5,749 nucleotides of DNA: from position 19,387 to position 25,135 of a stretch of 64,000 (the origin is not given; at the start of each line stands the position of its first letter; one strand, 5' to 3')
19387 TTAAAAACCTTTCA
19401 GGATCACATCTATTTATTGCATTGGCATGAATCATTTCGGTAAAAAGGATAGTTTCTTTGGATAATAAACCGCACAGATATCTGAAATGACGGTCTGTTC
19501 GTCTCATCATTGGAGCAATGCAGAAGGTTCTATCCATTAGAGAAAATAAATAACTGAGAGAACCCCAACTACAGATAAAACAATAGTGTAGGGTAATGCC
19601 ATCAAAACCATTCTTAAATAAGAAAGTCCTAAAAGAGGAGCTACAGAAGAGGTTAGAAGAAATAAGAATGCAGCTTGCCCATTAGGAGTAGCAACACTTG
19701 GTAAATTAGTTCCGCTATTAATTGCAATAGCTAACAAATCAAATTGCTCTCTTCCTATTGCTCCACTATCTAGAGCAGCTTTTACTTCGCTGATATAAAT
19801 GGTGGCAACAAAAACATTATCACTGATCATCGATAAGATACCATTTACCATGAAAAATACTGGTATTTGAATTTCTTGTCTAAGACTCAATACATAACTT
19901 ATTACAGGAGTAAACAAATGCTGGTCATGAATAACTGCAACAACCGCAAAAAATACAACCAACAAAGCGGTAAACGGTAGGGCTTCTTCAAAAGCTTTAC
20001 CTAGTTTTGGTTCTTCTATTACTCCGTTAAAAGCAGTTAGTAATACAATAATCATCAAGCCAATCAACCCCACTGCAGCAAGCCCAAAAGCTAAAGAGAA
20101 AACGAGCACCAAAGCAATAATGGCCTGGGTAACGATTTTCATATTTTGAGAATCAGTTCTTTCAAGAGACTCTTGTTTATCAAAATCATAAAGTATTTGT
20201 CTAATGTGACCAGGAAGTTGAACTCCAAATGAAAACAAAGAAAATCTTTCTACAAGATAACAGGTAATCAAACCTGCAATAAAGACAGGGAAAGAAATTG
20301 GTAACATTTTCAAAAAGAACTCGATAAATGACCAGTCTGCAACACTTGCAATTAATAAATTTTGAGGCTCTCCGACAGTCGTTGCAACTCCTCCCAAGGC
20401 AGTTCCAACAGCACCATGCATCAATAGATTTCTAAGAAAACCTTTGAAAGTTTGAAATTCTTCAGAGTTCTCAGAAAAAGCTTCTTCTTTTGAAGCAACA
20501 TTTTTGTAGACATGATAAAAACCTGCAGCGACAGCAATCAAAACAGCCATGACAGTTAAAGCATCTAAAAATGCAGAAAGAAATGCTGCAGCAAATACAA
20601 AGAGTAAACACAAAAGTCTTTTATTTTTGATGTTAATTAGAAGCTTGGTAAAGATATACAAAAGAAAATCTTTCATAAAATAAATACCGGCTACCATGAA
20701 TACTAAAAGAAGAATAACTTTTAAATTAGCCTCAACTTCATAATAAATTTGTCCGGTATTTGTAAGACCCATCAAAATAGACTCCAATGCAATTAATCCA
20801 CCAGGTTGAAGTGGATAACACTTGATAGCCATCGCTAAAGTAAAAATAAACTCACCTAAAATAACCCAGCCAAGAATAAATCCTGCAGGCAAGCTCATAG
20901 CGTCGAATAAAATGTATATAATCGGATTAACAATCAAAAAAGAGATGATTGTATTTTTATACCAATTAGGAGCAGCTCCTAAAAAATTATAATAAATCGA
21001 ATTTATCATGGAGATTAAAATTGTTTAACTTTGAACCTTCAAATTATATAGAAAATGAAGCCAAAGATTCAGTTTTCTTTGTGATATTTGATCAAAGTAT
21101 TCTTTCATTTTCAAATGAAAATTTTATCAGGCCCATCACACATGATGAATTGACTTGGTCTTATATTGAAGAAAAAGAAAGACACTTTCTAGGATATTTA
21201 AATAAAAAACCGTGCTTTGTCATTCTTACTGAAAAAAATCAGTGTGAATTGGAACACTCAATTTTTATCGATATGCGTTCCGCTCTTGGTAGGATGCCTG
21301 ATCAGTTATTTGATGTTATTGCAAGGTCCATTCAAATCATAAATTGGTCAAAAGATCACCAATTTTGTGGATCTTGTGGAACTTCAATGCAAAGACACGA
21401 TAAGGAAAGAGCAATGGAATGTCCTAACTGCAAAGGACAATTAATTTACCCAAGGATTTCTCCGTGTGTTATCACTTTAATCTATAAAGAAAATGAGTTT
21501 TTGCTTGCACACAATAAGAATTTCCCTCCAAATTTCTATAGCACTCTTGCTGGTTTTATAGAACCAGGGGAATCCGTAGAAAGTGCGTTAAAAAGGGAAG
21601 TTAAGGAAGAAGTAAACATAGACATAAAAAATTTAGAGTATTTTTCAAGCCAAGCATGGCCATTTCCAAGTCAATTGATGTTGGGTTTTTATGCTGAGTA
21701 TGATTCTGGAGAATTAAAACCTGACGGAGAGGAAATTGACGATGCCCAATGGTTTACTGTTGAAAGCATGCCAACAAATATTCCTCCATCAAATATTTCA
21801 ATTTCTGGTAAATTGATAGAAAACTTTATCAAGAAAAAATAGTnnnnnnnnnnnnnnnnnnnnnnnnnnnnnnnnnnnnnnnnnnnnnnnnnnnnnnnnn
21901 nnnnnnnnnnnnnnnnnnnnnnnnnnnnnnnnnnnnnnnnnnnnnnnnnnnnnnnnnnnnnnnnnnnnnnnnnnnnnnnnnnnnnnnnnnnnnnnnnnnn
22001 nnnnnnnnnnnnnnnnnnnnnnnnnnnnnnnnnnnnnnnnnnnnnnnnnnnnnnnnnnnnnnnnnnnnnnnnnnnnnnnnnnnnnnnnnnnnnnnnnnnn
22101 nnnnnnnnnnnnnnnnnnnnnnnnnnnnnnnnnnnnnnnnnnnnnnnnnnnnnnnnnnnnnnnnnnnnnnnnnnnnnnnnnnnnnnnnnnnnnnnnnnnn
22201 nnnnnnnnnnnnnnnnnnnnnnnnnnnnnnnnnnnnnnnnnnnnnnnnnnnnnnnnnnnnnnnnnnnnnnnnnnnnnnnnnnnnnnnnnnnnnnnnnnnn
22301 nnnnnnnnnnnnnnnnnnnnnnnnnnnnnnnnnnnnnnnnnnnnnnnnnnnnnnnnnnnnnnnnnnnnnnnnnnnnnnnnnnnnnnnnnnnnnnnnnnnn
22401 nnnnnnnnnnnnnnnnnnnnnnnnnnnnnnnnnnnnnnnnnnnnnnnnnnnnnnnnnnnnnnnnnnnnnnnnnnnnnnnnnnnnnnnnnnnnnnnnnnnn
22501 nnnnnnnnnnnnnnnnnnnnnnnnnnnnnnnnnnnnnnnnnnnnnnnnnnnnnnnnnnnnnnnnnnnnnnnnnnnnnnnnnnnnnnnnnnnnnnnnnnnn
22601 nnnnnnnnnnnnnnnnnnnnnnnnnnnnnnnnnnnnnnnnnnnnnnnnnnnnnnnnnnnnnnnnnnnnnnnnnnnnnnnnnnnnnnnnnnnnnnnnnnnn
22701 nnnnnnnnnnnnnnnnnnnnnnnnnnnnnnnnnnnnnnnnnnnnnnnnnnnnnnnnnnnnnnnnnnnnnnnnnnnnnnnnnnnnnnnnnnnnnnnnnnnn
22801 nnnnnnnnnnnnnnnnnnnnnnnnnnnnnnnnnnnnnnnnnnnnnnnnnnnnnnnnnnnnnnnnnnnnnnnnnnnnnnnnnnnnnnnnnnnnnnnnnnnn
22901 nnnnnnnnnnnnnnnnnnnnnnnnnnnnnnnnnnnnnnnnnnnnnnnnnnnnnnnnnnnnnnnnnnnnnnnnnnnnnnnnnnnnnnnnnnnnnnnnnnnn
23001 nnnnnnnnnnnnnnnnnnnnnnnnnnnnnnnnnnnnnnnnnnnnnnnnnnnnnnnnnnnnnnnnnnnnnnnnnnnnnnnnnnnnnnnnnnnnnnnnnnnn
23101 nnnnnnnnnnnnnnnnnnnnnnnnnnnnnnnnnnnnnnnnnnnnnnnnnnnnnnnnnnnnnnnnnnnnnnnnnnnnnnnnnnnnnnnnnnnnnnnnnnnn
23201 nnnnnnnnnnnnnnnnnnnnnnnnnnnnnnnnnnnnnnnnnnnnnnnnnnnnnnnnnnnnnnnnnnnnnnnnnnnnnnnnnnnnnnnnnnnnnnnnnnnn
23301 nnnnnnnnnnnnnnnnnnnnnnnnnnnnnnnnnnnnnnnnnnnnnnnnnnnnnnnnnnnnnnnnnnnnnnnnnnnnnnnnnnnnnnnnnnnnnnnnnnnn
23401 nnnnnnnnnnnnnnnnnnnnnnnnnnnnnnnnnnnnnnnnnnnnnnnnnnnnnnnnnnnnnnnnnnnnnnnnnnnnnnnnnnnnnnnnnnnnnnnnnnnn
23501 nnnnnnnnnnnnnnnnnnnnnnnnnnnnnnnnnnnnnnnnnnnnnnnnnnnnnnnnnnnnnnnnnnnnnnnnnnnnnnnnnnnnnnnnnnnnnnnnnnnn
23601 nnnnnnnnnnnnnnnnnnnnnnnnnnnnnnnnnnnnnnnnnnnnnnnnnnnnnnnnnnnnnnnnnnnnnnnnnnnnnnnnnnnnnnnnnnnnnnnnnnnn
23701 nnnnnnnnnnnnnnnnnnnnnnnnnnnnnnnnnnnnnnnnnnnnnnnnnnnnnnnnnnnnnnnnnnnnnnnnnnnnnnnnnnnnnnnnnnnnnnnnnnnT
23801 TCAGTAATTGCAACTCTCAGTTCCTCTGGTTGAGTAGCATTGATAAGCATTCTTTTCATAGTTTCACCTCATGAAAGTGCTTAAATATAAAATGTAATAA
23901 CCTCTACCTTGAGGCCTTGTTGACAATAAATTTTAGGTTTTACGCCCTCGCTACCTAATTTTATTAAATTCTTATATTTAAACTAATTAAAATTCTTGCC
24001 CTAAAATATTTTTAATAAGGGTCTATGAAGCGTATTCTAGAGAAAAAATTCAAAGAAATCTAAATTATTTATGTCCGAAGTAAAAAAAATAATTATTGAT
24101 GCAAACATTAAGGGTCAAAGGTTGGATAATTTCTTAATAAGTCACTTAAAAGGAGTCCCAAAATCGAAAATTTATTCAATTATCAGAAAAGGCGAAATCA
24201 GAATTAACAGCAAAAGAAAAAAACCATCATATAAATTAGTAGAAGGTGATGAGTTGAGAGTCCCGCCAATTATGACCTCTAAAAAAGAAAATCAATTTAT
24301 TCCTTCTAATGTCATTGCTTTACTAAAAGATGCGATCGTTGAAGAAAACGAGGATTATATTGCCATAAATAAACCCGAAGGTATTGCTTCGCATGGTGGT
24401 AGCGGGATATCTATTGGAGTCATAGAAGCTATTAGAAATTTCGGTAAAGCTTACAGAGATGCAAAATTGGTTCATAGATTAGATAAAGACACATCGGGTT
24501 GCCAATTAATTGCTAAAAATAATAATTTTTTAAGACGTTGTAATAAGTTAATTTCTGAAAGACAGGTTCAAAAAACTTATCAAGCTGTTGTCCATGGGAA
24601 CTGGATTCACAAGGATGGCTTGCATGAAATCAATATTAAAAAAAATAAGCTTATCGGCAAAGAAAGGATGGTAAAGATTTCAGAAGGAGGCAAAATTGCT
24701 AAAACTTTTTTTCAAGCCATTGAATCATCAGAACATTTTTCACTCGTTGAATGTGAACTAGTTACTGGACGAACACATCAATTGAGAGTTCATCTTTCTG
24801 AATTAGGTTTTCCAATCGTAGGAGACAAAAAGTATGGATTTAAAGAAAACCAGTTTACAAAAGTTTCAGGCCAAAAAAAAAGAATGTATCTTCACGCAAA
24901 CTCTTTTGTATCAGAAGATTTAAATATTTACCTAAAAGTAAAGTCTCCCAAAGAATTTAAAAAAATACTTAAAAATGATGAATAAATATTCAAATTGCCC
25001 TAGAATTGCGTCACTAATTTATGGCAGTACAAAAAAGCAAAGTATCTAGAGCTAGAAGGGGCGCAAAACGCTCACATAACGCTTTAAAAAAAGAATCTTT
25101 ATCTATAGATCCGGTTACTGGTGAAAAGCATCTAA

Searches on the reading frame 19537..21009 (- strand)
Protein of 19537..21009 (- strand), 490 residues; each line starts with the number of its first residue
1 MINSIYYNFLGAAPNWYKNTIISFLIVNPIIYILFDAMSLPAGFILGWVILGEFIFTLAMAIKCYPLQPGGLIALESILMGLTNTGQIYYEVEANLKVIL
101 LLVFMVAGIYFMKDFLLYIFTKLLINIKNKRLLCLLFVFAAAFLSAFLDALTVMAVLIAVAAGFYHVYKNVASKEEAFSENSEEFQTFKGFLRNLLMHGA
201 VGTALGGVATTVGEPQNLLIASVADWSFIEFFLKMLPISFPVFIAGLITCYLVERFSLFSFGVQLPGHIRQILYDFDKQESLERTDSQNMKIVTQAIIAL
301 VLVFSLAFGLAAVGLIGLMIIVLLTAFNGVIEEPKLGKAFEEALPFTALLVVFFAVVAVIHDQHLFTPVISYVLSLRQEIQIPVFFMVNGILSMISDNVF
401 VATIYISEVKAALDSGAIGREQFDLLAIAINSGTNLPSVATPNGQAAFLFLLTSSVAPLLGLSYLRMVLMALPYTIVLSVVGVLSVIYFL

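Call 31: search_protein_families(library=pfam, proteins=[window:19537-21009:-])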
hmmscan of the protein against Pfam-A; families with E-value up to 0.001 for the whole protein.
window:19537-21009:- (490 aa): 2 families
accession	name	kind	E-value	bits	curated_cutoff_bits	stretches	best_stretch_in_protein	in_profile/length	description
PF06450.18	NhaB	-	1.9e-211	703.8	27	1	2-490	6-500/515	Bacterial Na+/H+ antiporter B (NhaB)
PF03600.22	CitMHS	-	2.7e-17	63.3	31.9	1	32-323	3-233/336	Citrate transporter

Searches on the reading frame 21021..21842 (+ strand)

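Call 31: search_protein_families(library=pfam, proteins=[window:21021-21842:+])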
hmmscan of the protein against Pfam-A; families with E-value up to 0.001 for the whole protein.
window:21021-21842:+ (273 aa): 3 families
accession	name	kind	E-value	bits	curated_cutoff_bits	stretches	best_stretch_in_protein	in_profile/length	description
PF00293.34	NUDIX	-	2e-19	70.4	21.1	1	150-256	6-125/134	NUDIX domain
PF09297.16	Zn_ribbon_NUD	-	9.6e-09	35.2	24.8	1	112-138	2-28/32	NADH pyrophosphatase zinc ribbon domain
PF09296.17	NUDIX-like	-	2.3e-08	35.2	22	1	48-109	33-96/96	NADH pyrophosphatase-like rudimentary NUDIX domain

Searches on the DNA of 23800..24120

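Call 46: search_rna_families(source=window, start=23800, end=24120, threshold=evalue, max_evalue=1)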
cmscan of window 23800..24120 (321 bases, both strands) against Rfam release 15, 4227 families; matches with E-value up to 1: 0.
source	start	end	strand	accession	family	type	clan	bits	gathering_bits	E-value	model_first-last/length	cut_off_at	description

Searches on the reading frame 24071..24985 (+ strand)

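Call 31: search_protein_families(library=pfam, proteins=[window:24071-24985:+])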
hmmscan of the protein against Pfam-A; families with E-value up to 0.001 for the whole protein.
window:24071-24985:+ (304 aa): 2 families
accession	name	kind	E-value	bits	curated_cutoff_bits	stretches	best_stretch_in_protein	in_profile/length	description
PF00849.27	PseudoU_synth_2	-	6.3e-32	111.3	26.8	1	95-243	1-151/152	RNA pseudouridylate synthase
PF01479.30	S4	-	2.1e-08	34.2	22.8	1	16-62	1-48/48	S4 domain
